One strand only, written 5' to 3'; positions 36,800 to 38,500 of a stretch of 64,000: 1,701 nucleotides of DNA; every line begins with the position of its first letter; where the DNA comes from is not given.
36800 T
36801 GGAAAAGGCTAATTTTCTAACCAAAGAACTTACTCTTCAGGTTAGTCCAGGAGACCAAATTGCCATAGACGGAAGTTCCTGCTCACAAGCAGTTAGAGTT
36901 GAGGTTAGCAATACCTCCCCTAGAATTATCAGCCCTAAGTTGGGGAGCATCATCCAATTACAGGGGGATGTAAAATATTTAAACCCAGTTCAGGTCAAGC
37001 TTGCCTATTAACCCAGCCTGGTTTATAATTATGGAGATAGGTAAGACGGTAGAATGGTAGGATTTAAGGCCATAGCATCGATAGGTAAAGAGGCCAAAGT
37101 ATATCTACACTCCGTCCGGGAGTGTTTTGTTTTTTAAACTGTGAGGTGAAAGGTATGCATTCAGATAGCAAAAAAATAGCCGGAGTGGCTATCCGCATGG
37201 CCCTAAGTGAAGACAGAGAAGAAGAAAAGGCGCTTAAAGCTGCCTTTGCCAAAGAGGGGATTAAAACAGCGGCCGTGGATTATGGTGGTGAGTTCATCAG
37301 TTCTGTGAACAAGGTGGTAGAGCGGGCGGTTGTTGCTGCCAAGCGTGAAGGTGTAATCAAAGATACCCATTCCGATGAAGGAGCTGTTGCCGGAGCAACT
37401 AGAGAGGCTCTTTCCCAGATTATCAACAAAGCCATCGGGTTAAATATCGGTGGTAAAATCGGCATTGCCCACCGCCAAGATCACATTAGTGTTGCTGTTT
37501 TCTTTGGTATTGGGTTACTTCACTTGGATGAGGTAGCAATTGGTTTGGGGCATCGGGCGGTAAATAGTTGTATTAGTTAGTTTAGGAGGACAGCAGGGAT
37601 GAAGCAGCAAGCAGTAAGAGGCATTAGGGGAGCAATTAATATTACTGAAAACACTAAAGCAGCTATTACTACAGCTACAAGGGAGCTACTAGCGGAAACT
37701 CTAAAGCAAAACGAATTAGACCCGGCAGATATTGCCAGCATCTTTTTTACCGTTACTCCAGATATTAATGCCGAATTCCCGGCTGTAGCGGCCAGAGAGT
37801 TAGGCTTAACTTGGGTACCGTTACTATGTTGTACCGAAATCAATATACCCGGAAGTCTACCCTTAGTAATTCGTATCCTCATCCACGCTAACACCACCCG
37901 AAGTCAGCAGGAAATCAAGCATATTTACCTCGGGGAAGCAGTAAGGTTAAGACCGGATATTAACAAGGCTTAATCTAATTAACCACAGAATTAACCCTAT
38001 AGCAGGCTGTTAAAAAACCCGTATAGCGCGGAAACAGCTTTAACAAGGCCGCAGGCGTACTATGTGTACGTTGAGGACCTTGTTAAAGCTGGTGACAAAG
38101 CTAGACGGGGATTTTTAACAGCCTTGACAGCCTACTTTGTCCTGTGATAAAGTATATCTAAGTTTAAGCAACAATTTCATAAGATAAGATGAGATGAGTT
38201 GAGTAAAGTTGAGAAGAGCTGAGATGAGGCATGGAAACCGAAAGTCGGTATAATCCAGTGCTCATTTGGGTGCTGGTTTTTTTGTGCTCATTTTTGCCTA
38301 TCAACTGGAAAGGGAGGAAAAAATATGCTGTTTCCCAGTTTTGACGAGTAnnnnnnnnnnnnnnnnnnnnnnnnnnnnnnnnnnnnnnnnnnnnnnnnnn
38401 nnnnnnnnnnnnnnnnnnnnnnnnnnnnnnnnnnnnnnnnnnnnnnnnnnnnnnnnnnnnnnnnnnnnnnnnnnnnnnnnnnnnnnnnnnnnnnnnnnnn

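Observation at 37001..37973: HutP paralog co-transcribed with chorismate mutase and preceded by a UAG-rich leader plus terminator: candidate aromatic-pathway RNA-binding regulator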

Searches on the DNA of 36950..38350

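Call 65: search_rna_families(source=window, start=36950, end=38350, threshold=evalue, max_evalue=1)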
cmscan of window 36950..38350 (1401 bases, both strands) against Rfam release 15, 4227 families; matches with E-value up to 1: 1.
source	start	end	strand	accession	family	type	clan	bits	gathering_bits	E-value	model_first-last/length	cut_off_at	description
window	38004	38124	-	RF04195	MIR6217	Gene; miRNA;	-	22.3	110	0.026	1-228/228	no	MIR6217 microRNA precursor family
